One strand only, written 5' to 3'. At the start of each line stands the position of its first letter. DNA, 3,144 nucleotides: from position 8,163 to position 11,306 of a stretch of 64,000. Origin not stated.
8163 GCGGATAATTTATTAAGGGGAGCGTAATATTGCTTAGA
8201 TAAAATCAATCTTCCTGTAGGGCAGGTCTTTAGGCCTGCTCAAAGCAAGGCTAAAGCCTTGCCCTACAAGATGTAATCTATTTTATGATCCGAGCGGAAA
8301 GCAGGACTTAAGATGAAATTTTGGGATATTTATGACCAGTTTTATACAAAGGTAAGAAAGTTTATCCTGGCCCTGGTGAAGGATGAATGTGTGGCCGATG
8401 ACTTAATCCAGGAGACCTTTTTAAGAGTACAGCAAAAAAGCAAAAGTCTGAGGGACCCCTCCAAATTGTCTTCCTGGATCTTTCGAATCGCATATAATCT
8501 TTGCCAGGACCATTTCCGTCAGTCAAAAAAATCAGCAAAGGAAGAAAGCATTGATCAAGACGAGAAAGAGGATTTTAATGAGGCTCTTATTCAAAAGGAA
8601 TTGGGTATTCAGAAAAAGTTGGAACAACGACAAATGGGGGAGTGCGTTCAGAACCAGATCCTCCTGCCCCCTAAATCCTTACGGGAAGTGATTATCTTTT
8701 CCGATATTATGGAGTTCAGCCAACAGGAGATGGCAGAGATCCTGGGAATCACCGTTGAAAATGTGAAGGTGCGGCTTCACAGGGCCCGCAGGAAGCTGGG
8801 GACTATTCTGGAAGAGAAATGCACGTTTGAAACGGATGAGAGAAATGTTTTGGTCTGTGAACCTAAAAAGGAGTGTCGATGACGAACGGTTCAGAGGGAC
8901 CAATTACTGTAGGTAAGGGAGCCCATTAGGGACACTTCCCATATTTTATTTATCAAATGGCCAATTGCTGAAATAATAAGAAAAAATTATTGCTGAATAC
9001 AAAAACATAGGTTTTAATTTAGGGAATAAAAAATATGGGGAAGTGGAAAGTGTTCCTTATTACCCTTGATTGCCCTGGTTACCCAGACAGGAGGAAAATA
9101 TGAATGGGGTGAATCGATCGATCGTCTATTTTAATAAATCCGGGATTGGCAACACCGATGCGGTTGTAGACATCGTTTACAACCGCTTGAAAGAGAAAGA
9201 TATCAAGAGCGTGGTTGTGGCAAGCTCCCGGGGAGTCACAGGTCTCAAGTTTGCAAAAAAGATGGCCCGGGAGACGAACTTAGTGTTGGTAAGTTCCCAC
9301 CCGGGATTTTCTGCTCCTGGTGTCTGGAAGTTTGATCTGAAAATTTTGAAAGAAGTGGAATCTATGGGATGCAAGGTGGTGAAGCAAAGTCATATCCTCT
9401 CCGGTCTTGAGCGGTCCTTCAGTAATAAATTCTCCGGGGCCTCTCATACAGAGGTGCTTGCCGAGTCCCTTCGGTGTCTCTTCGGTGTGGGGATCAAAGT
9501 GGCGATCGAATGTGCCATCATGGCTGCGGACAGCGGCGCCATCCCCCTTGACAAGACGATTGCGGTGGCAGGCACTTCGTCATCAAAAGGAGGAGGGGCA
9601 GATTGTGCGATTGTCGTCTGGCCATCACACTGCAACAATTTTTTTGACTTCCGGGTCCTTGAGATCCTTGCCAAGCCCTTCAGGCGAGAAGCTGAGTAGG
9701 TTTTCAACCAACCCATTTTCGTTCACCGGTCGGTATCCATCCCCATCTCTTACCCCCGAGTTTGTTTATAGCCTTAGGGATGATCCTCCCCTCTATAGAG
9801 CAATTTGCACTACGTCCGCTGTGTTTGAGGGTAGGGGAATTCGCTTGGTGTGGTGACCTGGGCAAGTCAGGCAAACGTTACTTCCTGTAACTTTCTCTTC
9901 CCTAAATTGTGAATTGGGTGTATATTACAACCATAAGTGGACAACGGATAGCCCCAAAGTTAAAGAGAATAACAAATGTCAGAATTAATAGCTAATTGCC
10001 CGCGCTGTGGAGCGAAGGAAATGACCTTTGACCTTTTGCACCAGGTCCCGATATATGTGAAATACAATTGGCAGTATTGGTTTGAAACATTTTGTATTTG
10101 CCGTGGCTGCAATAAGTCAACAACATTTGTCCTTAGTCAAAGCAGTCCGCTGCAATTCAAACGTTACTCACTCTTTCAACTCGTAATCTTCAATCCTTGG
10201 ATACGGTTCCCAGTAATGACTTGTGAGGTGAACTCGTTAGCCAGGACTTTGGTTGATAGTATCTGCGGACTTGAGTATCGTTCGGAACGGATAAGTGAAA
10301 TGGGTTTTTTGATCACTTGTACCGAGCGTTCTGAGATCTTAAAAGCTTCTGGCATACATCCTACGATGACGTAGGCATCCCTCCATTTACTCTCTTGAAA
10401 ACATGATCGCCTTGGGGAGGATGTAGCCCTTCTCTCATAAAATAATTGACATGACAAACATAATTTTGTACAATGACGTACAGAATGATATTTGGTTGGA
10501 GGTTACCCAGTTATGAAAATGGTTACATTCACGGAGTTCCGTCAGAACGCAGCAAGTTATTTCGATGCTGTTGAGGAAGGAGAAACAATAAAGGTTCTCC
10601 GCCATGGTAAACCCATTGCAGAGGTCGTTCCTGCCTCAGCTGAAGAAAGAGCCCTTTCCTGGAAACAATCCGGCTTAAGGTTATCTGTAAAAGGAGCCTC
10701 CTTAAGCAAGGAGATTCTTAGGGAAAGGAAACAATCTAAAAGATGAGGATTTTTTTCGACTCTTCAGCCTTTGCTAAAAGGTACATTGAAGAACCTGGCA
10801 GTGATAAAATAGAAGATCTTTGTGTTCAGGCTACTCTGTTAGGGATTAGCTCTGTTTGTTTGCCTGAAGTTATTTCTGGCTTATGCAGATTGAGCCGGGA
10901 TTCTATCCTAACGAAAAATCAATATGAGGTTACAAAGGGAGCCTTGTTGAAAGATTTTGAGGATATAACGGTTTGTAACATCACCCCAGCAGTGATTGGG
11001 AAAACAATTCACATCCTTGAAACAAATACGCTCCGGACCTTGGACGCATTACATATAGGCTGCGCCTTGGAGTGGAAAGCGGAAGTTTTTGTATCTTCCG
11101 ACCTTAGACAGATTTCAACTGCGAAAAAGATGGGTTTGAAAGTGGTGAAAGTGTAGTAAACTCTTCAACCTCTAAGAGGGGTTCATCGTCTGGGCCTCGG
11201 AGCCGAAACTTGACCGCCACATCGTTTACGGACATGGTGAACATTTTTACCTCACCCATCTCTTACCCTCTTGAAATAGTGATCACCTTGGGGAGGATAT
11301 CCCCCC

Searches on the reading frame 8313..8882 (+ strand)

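Call 56: search_protein_families(library=pfam, proteins=[window:8313-8882:+], max_evalue=0.00001)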
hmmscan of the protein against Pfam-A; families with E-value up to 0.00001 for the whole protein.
window:8313-8882:+ (189 aa): 3 families
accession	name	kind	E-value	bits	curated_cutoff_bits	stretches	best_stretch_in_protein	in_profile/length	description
PF04542.20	Sigma70_r2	-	2e-14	53.5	24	1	7-72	2-69/71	Sigma-70 region 2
PF08281.18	Sigma70_r4_2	-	1.8e-12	47.1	25.7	1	120-162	12-54/54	Sigma-70, region 4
PF04545.22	Sigma70_r4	-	1.5e-07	31.3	24.1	1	124-162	10-48/50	Sigma-70, region 4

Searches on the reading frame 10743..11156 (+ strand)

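Call 56: search_protein_families(library=pfam, proteins=[window:10743-11156:+], max_evalue=0.00001)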
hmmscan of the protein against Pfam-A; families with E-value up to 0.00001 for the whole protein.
window:10743-11156:+ (137 aa): 1 family
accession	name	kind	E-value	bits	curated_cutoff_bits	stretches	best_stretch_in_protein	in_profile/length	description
PF01850.27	PIN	-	1.4e-08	35.8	23.6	1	3-128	1-119/120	PIN domain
